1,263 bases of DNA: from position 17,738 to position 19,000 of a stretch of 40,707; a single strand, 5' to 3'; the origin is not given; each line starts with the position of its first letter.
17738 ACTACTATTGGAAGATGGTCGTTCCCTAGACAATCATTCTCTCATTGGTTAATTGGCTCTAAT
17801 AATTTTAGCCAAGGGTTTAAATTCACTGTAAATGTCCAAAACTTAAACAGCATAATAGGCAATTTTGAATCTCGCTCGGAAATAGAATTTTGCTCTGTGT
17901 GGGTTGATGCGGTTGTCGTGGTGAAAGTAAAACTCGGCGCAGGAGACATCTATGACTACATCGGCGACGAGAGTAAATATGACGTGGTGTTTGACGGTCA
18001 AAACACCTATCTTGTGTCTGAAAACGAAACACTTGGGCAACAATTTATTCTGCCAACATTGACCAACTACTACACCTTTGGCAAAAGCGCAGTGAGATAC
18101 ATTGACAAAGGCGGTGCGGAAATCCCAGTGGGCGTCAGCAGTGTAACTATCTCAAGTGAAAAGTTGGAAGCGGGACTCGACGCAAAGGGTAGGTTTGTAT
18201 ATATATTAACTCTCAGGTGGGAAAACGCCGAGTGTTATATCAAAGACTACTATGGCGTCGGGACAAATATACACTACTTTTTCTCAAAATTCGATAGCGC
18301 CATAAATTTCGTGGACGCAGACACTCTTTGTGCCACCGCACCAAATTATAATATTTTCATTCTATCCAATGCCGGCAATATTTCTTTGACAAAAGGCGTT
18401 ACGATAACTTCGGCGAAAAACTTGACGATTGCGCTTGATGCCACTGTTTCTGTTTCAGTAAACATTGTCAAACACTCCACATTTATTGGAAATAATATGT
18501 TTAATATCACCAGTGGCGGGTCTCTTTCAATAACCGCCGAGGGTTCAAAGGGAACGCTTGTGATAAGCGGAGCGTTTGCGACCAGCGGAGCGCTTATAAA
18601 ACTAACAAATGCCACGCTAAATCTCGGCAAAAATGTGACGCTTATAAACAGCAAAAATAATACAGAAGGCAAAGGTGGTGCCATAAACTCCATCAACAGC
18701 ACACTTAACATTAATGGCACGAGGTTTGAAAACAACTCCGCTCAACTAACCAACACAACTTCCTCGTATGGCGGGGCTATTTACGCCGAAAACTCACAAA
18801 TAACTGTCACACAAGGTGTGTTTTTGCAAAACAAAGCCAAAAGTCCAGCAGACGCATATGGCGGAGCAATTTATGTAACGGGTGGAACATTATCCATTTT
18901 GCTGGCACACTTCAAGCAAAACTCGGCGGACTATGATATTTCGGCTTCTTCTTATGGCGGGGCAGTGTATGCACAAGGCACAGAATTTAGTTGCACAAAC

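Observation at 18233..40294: Seven paralogous beta-helix modules with a shared N-cap/C-cap grammar; composite [Flg_new array + beta-helix] units appear to have been duplicated as blocks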

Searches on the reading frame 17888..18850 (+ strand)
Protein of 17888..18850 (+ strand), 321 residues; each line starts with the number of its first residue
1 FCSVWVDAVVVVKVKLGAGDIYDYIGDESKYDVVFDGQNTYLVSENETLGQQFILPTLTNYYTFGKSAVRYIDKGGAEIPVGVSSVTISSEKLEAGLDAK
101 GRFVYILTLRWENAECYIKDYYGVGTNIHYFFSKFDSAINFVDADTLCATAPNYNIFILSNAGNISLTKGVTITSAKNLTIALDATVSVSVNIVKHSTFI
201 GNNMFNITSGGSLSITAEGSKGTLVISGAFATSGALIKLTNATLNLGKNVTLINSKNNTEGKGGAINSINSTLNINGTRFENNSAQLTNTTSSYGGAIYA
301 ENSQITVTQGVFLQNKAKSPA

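Call 62: find_related_loci(query=A4, collection=metagenome_contigs, flank=10000)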
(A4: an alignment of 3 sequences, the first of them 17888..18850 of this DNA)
Query A4 (321 aa) in metagenome_contigs; peptide patterns used: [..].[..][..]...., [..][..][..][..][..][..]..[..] (x = any residue, [..] = any of these).
600 stretches matched a pattern, but none encodes a relative of the query by tblastn (E <= 1e-3).

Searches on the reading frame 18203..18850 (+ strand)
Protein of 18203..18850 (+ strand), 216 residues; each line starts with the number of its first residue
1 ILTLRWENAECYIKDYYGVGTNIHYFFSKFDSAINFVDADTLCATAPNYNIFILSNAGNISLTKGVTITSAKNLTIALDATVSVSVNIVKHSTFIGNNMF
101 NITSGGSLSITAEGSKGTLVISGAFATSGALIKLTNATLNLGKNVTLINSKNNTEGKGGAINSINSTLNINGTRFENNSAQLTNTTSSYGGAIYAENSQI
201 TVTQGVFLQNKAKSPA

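Call 66: search_protein_families(library=pfam, proteins=[window:18203-18850:+], max_evalue=5)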
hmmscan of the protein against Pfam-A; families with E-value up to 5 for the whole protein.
window:18203-18850:+ (216 aa): 3 families
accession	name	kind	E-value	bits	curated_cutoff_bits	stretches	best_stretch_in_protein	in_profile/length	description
PF02415.23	Chlam_PMP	-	0.003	18.1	20.6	1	173-196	2-19/19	Chlamydia polymorphic membrane protein (Chlamydia_PMP) repeat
PF03976.20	PPK2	-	0.083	12.9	22.3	1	127-174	14-61/229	Polyphosphate kinase 2 (PPK2)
PF23981.1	DUF7305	-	1.8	8.9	27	0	106-206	93-157/185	Domain of unknown function (DUF7305)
